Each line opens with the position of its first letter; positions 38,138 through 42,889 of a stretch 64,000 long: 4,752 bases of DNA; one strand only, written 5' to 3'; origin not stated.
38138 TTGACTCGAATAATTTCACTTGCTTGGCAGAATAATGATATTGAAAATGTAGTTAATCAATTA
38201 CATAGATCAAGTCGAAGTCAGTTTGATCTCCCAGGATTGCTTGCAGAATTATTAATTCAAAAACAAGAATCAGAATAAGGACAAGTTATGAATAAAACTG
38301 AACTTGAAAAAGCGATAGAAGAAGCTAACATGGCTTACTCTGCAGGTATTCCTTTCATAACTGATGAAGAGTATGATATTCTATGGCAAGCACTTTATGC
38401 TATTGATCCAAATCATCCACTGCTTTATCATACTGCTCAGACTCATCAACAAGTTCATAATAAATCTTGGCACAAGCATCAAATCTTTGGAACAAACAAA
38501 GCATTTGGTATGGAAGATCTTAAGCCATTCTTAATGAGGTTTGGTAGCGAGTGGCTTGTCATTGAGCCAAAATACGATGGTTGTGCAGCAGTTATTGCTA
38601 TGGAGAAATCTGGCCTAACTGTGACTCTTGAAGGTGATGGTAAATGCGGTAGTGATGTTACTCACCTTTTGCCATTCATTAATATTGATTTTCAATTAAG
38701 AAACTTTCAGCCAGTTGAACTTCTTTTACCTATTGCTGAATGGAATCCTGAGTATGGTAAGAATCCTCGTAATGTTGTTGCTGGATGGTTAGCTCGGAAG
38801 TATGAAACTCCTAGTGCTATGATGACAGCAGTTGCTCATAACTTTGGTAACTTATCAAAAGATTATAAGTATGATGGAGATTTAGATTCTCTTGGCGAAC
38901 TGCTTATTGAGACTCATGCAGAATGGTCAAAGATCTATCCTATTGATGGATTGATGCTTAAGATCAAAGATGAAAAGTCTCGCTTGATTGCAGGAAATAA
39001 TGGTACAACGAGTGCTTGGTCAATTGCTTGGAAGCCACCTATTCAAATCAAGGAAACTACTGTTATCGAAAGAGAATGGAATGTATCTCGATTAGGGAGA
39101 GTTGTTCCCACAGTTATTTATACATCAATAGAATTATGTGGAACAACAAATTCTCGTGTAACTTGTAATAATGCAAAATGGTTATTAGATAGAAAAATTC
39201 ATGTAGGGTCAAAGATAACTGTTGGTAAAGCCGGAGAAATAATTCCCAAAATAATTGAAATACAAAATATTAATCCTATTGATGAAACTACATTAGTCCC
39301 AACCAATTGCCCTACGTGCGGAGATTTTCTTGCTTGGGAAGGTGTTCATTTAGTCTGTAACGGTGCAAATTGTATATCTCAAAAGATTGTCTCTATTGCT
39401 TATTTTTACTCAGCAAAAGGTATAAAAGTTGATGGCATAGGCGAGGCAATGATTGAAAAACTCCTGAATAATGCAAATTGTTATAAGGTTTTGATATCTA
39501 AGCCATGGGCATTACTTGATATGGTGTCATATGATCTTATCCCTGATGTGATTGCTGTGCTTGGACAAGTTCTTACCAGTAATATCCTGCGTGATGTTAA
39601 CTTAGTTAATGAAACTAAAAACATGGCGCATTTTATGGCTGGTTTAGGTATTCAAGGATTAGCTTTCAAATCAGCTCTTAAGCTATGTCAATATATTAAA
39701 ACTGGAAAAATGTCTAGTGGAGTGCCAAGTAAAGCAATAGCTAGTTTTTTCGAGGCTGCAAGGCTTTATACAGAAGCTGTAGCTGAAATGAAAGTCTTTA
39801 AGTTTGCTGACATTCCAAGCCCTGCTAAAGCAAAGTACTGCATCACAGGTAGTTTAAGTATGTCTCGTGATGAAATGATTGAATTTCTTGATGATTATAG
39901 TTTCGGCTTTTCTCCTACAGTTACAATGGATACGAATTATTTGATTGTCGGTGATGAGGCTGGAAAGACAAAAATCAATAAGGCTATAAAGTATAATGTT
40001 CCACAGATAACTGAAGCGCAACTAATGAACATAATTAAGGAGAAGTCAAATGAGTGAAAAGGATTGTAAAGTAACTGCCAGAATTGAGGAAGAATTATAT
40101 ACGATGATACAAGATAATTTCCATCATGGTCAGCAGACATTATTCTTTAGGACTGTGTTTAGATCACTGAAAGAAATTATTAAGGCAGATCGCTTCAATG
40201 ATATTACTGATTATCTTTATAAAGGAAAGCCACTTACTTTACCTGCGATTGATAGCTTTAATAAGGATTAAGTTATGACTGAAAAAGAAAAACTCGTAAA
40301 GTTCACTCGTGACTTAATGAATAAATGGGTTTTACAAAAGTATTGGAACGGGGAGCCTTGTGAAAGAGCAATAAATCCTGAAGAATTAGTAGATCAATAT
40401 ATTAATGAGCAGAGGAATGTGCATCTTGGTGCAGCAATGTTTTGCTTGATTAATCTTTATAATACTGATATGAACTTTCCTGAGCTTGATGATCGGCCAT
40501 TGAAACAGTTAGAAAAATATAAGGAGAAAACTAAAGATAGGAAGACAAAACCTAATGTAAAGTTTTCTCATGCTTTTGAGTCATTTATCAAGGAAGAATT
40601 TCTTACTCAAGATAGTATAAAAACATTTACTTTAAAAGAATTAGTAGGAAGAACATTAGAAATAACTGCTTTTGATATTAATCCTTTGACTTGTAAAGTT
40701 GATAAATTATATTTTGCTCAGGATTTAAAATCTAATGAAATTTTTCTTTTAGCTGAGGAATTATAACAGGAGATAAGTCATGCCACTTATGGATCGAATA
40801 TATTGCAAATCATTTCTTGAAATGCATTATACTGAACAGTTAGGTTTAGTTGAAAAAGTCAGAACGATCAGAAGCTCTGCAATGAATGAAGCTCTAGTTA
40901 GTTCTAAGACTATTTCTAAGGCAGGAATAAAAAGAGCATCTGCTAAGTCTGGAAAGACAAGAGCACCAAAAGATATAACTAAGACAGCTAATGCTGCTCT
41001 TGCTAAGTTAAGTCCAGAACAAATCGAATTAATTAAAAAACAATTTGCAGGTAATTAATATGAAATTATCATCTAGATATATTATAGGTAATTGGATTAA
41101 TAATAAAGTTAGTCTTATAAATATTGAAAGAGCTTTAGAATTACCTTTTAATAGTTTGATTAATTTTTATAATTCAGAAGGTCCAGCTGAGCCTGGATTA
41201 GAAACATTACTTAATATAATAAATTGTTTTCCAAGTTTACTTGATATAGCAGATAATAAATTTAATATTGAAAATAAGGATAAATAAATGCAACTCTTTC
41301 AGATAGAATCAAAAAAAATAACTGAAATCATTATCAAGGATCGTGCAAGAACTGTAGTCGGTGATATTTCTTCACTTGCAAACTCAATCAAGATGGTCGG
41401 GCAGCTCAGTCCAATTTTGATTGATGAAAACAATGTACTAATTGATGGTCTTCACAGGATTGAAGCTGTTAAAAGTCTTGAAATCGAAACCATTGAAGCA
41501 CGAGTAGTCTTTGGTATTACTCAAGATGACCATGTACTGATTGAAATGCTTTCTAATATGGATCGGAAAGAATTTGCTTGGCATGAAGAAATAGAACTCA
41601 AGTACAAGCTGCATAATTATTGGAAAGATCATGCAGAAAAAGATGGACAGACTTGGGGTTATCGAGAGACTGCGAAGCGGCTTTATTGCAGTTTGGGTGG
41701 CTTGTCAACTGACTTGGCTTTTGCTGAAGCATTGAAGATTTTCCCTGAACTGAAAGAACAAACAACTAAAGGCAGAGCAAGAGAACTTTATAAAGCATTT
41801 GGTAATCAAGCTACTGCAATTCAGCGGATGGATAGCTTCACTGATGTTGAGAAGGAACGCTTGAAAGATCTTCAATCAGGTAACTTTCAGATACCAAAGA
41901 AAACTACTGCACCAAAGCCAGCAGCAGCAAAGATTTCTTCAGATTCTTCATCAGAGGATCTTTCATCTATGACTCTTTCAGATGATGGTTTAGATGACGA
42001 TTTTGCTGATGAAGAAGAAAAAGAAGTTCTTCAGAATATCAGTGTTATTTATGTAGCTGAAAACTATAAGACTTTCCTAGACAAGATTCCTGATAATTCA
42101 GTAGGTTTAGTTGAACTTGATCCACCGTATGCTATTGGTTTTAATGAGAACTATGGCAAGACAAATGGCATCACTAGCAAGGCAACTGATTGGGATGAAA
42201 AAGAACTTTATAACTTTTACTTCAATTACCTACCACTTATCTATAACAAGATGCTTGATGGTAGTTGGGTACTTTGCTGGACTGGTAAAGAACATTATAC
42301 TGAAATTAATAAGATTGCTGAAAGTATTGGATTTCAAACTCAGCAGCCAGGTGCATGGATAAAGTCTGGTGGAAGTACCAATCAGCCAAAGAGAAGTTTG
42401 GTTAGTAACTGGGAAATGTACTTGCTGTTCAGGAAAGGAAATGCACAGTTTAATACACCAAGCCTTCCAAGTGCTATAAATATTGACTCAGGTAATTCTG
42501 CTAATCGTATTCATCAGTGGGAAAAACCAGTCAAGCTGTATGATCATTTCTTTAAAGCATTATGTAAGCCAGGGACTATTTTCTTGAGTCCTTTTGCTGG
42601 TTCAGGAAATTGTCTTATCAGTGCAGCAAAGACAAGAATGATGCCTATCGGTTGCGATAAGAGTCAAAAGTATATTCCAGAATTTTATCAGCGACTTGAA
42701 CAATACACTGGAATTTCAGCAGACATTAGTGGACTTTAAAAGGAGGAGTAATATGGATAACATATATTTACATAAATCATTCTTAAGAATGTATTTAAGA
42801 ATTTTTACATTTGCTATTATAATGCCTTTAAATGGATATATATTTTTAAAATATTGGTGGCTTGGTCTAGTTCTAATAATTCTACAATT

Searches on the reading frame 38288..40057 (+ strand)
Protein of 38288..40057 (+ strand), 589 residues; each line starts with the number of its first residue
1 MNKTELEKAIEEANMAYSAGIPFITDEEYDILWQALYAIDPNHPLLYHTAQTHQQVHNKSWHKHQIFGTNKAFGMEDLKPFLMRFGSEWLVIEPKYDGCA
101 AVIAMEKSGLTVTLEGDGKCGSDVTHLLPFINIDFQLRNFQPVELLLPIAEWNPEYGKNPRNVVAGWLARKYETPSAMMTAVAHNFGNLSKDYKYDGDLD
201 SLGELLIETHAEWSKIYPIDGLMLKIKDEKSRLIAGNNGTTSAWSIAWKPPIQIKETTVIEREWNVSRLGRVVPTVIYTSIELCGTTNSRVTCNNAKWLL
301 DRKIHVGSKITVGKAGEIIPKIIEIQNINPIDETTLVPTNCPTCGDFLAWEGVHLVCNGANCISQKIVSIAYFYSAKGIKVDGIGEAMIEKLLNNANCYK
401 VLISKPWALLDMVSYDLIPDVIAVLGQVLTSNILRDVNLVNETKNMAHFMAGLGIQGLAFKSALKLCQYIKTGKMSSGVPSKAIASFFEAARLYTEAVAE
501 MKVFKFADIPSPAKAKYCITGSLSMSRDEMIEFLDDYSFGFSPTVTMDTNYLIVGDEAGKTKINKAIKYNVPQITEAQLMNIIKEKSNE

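Call 9: search_protein_families(library=phrogs, proteins=[window:38288-40057:+], max_evalue=0.00001)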
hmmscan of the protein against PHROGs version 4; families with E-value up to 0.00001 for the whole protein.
window:38288-40057:+ (589 aa): 4 families
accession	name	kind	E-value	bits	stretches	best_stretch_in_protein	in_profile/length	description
phrog_3869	-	DNA, RNA and nucleotide metabolism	2.3e-84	285.1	1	4-585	10-655/656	NAD-dependent DNA ligase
phrog_3359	-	DNA, RNA and nucleotide metabolism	2.8e-31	110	1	5-325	3-322/325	NAD-dependent DNA ligase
phrog_3498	-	DNA, RNA and nucleotide metabolism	2.2e-24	87.6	1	337-585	5-255/256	NAD-dependent DNA ligase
phrog_2561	-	DNA, RNA and nucleotide metabolism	1.8e-08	35.8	1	478-584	64-161/167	DNA ligase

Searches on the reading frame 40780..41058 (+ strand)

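Call 42: search_protein_families(library=pfam, proteins=[window:40780-41058:+], max_evalue=1)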
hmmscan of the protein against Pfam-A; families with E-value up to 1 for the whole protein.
window:40780-41058:+ (92 aa): 2 families
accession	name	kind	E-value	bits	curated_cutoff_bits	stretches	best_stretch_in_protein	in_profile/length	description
PF02541.22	Ppx-GppA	-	0.0088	15.9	27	1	9-90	144-226/285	Ppx/GppA phosphatase family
PF03101.21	FAR1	-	0.088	14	28.1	1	16-75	5-65/90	FAR1 DNA-binding domain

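Call 43: search_protein_families(library=phrogs, proteins=[window:40780-41058:+], max_evalue=0.01)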
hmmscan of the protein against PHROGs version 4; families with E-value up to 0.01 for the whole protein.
window:40780-41058:+ (92 aa): 0 families

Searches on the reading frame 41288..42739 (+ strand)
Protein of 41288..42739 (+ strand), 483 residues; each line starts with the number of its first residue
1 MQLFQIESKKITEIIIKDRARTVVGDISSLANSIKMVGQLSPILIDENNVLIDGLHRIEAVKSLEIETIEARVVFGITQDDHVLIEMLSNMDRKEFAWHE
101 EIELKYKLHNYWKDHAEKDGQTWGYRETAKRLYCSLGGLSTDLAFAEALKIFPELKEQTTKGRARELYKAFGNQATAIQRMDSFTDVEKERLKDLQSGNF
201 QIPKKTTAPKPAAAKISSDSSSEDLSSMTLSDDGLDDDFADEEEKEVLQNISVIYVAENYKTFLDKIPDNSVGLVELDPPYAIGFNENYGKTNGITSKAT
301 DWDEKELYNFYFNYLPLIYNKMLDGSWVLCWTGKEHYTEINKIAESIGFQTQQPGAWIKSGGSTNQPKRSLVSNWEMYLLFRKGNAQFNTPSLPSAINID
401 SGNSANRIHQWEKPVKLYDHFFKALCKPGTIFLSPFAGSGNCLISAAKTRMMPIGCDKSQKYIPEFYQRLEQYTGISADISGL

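Call 9: search_protein_families(library=phrogs, proteins=[window:41288-42739:+], max_evalue=0.00001)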
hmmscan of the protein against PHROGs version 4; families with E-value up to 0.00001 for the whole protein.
window:41288-42739:+ (483 aa): 13 families
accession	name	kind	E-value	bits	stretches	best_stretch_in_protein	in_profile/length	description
phrog_498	-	other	4.4e-29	102.5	2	261-480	212-429/633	DNA methyltransferase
phrog_12047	-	DNA, RNA and nucleotide metabolism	7.5e-20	72.7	1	11-111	5-105/301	ParB-like partition nuclease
phrog_67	-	other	2.4e-17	64.3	1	196-475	80-348/743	DNA methyltransferase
phrog_4715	-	DNA, RNA and nucleotide metabolism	1.7e-12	47.5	1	4-121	145-273/630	ParB-like partition protein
phrog_620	-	DNA, RNA and nucleotide metabolism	2.8e-12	48.2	1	5-81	8-86/217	ParB-like partition protein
phrog_940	-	DNA, RNA and nucleotide metabolism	7.2e-12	46.2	1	1-115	1-115/388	nuclease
phrog_3264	-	DNA, RNA and nucleotide metabolism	2e-11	45.1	1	6-118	49-166/337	ParB-like partition protein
phrog_3008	-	other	3.4e-09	37.3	1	404-479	145-220/244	DNA methyltransferase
phrog_8071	-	DNA, RNA and nucleotide metabolism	5.3e-08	33.5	1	4-175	5-174/389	ParB-like partition protein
phrog_18056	-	DNA, RNA and nucleotide metabolism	1.8e-07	31.4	1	5-90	2-87/387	ParB-like partition nuclease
phrog_15396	-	DNA, RNA and nucleotide metabolism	7.4e-07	30.2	1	6-87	4-87/258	ParB-like partition nuclease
phrog_21315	-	unknown function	2.4e-06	27.8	1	9-98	13-102/415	-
phrog_6025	-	other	2.9e-06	28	1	259-370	18-121/192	DNA methyltransferase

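Call 93: search_protein_families(library=pfam, proteins=[window:41288-42739:+], max_evalue=0.01)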
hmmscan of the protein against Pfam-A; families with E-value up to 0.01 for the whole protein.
window:41288-42739:+ (483 aa): 1 family
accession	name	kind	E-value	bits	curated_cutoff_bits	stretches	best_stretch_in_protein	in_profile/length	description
PF01555.25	N6_N4_Mtase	-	7.7e-17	62.4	26.7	1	274-465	3-218/221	DNA methylase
